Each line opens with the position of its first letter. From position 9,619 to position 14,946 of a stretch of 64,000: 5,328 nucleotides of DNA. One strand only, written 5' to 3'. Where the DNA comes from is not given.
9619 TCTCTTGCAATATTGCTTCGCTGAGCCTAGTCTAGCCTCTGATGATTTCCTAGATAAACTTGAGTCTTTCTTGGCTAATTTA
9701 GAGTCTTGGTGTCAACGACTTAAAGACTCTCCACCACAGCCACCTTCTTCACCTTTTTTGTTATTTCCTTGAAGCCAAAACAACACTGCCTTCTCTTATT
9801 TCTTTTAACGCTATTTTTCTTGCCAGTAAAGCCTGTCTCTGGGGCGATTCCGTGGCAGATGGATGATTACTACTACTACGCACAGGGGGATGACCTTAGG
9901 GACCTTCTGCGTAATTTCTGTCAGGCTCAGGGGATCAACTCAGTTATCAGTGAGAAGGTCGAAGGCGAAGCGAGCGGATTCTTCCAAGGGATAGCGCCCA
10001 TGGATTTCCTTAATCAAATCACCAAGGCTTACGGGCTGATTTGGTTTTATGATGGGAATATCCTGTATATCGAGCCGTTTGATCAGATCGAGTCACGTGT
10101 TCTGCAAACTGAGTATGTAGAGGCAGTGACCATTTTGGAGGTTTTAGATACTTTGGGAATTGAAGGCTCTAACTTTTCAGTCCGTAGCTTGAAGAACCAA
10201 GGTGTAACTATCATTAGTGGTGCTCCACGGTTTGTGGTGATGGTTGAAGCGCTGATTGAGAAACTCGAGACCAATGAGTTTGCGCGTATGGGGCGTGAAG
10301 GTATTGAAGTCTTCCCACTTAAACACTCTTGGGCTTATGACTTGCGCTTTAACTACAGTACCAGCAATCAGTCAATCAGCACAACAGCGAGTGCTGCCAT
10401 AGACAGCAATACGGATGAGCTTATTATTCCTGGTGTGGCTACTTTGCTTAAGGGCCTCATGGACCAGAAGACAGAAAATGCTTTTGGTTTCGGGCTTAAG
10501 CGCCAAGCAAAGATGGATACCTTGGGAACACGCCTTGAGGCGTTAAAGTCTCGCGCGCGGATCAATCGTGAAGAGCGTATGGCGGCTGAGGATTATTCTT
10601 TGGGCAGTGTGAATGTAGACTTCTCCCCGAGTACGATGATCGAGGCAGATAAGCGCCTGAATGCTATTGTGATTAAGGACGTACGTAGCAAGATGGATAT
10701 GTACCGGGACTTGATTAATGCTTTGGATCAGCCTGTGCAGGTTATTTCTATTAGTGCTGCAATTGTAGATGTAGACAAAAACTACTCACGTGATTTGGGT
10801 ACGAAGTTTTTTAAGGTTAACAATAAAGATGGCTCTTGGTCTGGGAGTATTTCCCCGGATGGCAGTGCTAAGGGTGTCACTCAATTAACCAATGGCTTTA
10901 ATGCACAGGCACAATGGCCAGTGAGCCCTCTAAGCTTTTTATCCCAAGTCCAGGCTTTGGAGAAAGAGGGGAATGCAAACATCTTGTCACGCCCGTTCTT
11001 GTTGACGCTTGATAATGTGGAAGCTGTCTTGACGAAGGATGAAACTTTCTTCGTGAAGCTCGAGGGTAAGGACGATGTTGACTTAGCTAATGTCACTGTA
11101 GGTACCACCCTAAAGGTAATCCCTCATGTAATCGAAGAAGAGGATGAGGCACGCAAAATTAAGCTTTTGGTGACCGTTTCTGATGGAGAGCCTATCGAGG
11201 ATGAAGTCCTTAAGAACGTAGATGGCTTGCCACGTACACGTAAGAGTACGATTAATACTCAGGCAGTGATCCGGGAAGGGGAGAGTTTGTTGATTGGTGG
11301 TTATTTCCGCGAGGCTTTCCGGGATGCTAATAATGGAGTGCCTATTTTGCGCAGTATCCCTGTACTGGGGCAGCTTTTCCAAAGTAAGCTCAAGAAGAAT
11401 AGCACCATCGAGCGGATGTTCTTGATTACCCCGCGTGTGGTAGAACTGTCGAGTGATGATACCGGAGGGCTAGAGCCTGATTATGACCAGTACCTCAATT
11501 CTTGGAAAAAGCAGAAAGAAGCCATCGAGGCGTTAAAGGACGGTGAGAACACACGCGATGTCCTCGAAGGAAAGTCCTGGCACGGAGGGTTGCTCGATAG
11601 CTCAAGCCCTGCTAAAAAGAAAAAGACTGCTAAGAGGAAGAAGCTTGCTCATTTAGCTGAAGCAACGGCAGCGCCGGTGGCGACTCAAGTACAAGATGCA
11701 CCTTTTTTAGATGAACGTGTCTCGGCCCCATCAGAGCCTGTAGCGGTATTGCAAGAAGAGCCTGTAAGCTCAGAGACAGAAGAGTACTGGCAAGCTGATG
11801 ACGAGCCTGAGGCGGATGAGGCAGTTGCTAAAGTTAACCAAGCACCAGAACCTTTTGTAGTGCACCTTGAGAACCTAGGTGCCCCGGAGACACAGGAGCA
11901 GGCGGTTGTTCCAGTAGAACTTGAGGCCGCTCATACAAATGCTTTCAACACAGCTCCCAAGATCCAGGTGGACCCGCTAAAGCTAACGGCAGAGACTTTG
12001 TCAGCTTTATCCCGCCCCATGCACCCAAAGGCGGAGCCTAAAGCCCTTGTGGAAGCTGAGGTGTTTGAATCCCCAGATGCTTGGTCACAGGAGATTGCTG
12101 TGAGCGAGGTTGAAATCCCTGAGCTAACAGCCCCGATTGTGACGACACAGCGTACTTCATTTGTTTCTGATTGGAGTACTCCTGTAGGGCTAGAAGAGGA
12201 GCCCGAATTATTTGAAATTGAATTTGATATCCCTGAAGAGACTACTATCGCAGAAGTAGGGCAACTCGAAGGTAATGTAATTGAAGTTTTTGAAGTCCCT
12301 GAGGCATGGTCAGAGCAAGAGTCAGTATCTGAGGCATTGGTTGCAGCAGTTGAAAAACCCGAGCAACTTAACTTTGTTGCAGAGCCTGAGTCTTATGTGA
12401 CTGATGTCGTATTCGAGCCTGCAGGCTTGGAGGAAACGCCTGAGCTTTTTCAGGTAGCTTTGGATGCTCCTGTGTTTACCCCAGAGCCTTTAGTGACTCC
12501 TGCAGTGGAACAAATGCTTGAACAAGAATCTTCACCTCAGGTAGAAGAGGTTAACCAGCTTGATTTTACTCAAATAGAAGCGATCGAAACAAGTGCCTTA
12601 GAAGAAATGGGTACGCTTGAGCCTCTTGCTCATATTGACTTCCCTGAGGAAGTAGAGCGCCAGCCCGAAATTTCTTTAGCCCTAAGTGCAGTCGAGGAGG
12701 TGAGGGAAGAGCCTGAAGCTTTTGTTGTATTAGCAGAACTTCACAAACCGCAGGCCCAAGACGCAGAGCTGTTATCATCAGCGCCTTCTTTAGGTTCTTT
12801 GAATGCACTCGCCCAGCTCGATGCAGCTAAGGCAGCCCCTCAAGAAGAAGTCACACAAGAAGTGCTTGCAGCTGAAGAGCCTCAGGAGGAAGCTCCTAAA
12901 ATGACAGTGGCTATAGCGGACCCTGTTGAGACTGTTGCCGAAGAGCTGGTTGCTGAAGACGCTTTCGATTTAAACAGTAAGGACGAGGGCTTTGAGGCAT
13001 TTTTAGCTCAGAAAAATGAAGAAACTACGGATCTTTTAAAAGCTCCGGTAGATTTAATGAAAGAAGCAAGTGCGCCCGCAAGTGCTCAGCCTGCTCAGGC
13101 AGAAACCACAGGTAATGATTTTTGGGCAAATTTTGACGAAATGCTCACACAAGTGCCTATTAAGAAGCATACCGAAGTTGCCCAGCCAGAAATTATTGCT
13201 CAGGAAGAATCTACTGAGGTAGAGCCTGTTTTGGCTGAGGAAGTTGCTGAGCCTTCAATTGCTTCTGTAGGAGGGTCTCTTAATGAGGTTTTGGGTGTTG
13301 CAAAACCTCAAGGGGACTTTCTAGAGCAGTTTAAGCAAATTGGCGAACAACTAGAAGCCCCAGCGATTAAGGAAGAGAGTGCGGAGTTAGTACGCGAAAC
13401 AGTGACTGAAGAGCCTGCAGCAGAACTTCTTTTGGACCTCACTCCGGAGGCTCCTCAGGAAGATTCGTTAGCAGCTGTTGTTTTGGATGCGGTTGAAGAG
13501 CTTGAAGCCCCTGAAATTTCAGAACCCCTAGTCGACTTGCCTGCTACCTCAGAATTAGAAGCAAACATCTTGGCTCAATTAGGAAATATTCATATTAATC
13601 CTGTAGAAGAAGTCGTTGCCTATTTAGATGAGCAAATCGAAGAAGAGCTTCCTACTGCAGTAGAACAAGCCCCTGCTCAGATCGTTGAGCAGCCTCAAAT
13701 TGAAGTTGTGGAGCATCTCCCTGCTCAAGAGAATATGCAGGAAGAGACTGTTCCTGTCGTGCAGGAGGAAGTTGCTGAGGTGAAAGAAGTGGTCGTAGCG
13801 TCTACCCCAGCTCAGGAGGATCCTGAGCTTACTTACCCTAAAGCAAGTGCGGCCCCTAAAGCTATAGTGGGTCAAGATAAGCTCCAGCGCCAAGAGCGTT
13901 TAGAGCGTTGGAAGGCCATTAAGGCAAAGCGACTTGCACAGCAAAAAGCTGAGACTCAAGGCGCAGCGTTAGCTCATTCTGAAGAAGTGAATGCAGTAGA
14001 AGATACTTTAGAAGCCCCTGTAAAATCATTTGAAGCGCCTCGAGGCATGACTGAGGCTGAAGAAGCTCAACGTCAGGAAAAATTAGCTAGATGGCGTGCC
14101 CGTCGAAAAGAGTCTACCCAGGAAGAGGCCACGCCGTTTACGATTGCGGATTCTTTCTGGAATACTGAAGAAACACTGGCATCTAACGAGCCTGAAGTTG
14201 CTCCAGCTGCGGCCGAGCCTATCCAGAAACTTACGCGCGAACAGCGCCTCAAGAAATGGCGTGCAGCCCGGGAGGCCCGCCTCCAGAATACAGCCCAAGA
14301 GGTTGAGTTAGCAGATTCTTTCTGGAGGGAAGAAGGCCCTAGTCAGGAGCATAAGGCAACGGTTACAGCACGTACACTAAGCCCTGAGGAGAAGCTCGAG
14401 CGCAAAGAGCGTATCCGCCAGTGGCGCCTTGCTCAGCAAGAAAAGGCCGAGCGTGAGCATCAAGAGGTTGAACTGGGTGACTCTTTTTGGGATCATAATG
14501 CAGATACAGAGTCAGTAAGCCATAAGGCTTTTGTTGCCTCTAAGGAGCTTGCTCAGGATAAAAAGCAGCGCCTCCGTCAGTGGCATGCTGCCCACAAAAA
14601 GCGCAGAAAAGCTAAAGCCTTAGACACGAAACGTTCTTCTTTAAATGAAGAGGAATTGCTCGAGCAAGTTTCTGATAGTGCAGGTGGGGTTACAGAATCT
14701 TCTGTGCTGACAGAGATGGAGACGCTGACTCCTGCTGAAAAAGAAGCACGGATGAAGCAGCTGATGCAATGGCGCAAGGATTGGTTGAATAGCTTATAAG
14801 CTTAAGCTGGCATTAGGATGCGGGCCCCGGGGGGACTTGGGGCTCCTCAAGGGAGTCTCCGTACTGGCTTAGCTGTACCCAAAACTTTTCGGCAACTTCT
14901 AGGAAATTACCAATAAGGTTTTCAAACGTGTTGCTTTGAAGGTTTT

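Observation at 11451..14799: T3SS secretin carries a ~1100-residue acidic, low-complexity C-terminal extension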

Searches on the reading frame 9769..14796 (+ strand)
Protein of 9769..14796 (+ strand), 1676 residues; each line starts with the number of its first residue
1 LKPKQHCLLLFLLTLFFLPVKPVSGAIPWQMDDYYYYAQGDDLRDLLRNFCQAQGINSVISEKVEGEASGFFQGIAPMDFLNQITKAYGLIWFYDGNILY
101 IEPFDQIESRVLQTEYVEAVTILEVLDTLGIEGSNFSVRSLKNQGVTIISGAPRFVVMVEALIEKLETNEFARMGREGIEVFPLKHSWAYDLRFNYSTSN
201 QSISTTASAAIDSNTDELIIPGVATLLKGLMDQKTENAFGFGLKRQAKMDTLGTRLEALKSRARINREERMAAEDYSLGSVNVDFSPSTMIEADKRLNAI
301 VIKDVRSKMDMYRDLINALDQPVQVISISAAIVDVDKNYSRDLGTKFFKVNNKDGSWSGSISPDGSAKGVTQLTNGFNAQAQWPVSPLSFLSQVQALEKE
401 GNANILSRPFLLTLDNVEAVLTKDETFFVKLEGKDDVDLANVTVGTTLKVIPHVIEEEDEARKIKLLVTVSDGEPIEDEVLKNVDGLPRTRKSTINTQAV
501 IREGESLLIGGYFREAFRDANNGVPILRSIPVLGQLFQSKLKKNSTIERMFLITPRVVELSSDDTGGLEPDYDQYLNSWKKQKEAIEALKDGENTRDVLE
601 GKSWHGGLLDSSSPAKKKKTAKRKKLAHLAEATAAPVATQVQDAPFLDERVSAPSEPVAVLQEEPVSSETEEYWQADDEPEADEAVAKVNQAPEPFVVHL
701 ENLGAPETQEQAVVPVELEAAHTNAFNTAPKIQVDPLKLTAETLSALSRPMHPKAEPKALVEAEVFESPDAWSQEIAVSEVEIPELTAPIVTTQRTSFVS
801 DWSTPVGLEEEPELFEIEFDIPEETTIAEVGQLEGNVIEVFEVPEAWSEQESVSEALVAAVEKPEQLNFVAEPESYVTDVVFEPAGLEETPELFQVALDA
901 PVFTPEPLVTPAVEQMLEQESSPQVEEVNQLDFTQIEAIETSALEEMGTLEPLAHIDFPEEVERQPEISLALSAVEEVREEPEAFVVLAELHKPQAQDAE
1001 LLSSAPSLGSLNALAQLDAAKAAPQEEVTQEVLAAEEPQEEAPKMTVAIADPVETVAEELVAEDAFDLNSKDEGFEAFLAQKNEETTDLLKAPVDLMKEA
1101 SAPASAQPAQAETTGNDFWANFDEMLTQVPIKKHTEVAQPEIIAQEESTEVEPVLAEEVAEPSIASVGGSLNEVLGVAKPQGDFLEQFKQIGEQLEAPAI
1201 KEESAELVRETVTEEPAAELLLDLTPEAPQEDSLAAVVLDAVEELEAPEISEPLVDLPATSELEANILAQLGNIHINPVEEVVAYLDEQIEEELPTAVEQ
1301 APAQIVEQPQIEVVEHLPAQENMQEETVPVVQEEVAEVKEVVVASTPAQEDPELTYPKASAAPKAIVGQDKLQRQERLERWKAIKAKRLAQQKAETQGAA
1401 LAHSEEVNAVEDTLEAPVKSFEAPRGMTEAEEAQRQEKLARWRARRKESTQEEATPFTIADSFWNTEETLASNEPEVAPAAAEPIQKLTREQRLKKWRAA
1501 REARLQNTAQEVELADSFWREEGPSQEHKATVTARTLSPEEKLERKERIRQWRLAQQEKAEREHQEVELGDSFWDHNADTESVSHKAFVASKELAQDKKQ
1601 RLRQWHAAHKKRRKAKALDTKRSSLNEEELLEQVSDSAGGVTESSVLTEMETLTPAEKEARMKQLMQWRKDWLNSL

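Call 5: search_protein_families(library=pfam, proteins=[window:9769-14796:+], max_evalue=0.01)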
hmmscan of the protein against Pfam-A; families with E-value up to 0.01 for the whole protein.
window:9769-14796:+ (1676 aa): 3 families
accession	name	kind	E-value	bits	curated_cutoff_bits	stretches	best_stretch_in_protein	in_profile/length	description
PF00263.26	Secretin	-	3.7e-34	118.2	27.5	1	396-559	1-169/169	Bacterial type II and III secretion system protein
PF03958.22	Secretin_N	-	6.3e-17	62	28.2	2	180-323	2-67/69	Bacterial type II/III secretion system short domain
PF21304.2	T3S_SPI-1_N0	-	2e-05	25.2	27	1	36-101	1-67/69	SPI-1 type 3 secretion system secretin, N0 domain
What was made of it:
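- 9874..10071 (+): N0 domain (residues 36-101). PF21304, 25.2 bits, just under the cut-off of 27 (call 5).
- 10306..10737 (+): Secretin_N (N1/N3) domains, residues 180-323. PF03958, 62 bits against a cut-off of 28.2 (call 5).
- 10954..11445 (+): Secretin pore domain, residues 396-559. PF00263, 118 bits (call 5).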

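Call 6: search_protein_families(library=ncbifam, proteins=[window:9769-14796:+], max_evalue=0.01)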
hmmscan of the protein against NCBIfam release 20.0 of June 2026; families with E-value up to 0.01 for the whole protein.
window:9769-14796:+ (1676 aa): 8 families
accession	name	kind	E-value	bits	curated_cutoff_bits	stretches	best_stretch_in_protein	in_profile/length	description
TIGR02516.1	type_III_yscC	equivalog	2.9e-118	395.4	238.45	2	285-559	195-462/463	type III secretion system outer membrane ring subunit SctC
NF011873.0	PRK15346.1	equivalog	3.2e-85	286.7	524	2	271-559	218-495/499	EscC/YscC/HrcC family type III secretion system outer membrane ring protein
TIGR02515.1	IV_pilus_PilQ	subfamily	1e-42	146.7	284.35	2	285-559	131-428/428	type IV pilus secretin PilQ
TIGR02517.1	type_II_gspD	equivalog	8.1e-33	113.8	351.35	1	106-561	156-593/600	type II secretion system secretin GspD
NF007851.2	PRK10560.1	exception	5.7e-24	84.7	598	1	285-559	140-410/412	DNA uptake porin HofQ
NF010083.0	PRK13568.1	equivalog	3.1e-22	78.9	554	1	286-559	149-418/419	DNA uptake porin HofQ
TIGR02519.1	pilus_MshL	equivalog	6.5e-19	68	250.2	1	297-558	7-290/290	pilus (MSHA type) biogenesis protein MshL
NF042912.1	Amuc_1098_fam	equivalog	1.9e-10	39.4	750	1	471-559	709-797/805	Amuc_1098 family type IV pilus outer membrane protein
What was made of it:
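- On T3SS secretin SctC (TIGR02516 / Pfam Secretin): GspD and PilQ models fall far below their cut-offs (call 6).
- Checked: TIGR02516 (SctC) scores 395 bits against a cut-off of 238 (calls 5, 6).
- Family matches to the secretin core (calls 5, 6).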

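Call 7: find_homologous_proteins(query=window:9769-14796:+, max_evalue=0.00001)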
Query window:9769-14796:+ (1676 aa): 13 proteins with E <= 0.00001 among 8000 candidates.
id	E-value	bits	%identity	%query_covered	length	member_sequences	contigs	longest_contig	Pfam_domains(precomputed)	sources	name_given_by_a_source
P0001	0.0e+0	3575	100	99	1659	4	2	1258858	PF21304.3,PF03958.23,PF00263.27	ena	-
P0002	6.3e-68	248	31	32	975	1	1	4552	PF21304.3,PF03958.23,PF00263.27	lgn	-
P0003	2.3e-17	80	29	16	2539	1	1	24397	PF03958.23,PF00263.27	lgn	-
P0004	2.9e-12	63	29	15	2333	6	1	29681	PF23248.2,PF14611.14,PF03958.23,PF00263.27,PF24471.2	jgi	jgi:type II secretion system protein D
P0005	3.0e-12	63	25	16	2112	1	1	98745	PF14611.14,PF03958.23,PF00263.27,PF24471.2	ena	-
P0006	5.5e-12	63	27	16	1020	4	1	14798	PF21305.3,PF03958.23,PF00263.27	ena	-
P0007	1.2e-9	55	25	16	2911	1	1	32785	PF23248.2,PF14611.14,PF03958.23,PF00263.27,PF05137.19,PF24471.2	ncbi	-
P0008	1.7e-9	54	27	16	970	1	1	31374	PF21305.3,PF03958.23,PF00263.27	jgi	jgi:general secretion pathway protein D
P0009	7.9e-9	52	25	15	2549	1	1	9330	PF02983.20,PF14611.14,PF03958.23,PF00263.27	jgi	-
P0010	7.4e-8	49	27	15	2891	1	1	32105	PF23248.2,PF21305.3,PF14611.14,PF03958.23,PF00263.27,PF24471.2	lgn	-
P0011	1.2e-7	48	25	16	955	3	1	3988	PF21305.3,PF03958.23,PF00263.27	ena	-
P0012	2.3e-7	47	29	10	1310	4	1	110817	PF03958.23,PF00263.27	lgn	-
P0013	6.3e-7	46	26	14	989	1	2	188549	PF21305.3,PF03958.23,PF00263.27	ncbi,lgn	-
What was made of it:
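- Tried and rejected: A word-indexed search with the full protein was swamped by low-complexity words (call 7).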

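Call 8: find_encoding_contigs(protein=P0001, flank=3000, max_places=4)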
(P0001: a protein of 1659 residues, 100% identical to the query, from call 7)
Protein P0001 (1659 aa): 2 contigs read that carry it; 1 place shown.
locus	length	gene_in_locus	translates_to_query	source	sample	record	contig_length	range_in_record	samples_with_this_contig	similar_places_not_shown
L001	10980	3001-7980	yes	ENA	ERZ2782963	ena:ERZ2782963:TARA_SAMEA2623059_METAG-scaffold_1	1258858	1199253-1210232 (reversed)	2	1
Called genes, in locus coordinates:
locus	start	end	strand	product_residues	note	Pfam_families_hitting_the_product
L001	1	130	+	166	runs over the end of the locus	PF23914:TPR_CcmH_CycH (faint), PF12895:ANAPC3 (faint), PF07720:TPR_3 (faint), PF13432:TPR_16 (faint), PF14559:TPR_19 (weak)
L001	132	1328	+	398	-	PF04888:SseC (weak)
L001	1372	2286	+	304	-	-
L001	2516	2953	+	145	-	PF05932:CesT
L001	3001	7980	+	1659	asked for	PF21304:T3S_SPI-1_N0 (faint), PF03958:Secretin_N, PF00263:Secretin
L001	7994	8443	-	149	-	PF05932:CesT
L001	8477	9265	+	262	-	PF00561:Abhydrolase_1, PF00975:Thioesterase, PF12146:Hydrolase_4, PF12697:Abhydrolase_6, PF03096:Ndr (faint)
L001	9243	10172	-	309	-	PF13177:DNA_pol3_delta2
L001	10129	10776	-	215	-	PF02223:Thymidylate_kin, PF13521:AAA_28 (weak)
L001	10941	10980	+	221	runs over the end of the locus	PF01618:MotA_ExbB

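Call 22: list_cluster_members(proteins=[P0001])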
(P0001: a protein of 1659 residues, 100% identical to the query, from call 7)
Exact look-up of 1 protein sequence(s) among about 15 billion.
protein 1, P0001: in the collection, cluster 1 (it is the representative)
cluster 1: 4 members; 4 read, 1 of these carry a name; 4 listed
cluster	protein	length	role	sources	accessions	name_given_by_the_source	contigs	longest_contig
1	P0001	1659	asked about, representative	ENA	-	-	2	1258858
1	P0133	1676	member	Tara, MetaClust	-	strand:- start:53620 stop:58650 length:5031 start_codon:yes stop_codon:yes ... | TARA_132_SRF_0.22-3_scaffold241598_1_gene208384 COG1450 K03219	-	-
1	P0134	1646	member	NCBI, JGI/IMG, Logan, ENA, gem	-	-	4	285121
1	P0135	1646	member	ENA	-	-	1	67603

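Call 23: find_encoding_contigs(protein=P0134, flank=3000, max_places=6)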
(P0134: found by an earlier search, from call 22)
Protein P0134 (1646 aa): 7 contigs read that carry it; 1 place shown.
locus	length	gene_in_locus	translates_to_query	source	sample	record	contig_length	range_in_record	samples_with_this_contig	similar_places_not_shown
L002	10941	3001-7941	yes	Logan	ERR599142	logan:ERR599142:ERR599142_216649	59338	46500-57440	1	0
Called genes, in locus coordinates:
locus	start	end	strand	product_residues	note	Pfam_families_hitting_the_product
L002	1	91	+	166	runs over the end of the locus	PF23914:TPR_CcmH_CycH (faint), PF12895:ANAPC3 (faint), PF07720:TPR_3 (faint), PF13432:TPR_16 (faint), PF14559:TPR_19 (weak)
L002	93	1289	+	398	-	PF04888:SseC (weak)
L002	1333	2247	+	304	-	-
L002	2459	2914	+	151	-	PF05932:CesT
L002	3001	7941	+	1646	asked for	PF21304:T3S_SPI-1_N0 (faint), PF03958:Secretin_N, PF00263:Secretin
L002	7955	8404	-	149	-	PF05932:CesT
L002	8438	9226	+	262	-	PF00561:Abhydrolase_1, PF00975:Thioesterase, PF12146:Hydrolase_4, PF12697:Abhydrolase_6, PF03096:Ndr (faint)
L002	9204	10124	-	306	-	PF13177:DNA_pol3_delta2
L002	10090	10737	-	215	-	PF02223:Thymidylate_kin, PF13521:AAA_28 (weak)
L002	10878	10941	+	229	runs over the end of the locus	PF01618:MotA_ExbB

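Call 24: find_encoding_contigs(protein=P0135, flank=3000, max_places=4)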
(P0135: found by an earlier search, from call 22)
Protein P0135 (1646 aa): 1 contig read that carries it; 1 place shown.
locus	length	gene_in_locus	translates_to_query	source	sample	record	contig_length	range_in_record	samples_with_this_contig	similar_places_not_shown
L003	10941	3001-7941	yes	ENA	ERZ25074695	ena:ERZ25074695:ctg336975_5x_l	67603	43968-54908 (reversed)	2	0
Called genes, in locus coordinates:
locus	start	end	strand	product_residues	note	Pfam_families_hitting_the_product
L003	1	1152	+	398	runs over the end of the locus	PF04888:SseC (weak), PF28311:SseF_SseG (weak)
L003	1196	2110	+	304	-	-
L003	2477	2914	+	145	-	PF05932:CesT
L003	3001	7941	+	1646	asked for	PF21304:T3S_SPI-1_N0 (faint), PF03958:Secretin_N, PF00263:Secretin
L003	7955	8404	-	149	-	PF05932:CesT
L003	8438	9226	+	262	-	PF00561:Abhydrolase_1, PF00975:Thioesterase, PF12146:Hydrolase_4, PF12697:Abhydrolase_6, PF03096:Ndr (faint)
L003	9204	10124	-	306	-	PF13177:DNA_pol3_delta2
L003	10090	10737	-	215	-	PF02223:Thymidylate_kin, PF13521:AAA_28 (weak)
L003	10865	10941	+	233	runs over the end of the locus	PF01618:MotA_ExbB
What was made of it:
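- The cluster is also recorded in NCBI, JGI and GEM sources (calls 8, 22, 23, 24).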

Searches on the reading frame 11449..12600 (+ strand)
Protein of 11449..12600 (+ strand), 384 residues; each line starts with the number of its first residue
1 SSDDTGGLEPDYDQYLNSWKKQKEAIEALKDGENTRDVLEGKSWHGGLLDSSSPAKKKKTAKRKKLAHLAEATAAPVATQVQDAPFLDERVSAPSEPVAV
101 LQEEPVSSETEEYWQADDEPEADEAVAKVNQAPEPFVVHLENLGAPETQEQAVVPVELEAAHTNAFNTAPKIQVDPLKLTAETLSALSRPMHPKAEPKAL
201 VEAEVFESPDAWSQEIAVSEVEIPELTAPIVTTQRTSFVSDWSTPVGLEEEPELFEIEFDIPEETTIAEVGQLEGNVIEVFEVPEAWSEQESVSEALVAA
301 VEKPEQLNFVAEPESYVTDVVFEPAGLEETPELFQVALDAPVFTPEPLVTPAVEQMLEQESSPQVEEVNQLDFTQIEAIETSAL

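Call 33: search_protein_families(library=pfam, proteins=[window:11449-12600:+], max_evalue=10)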
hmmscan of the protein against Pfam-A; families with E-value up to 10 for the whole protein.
window:11449-12600:+ (384 aa): 0 families
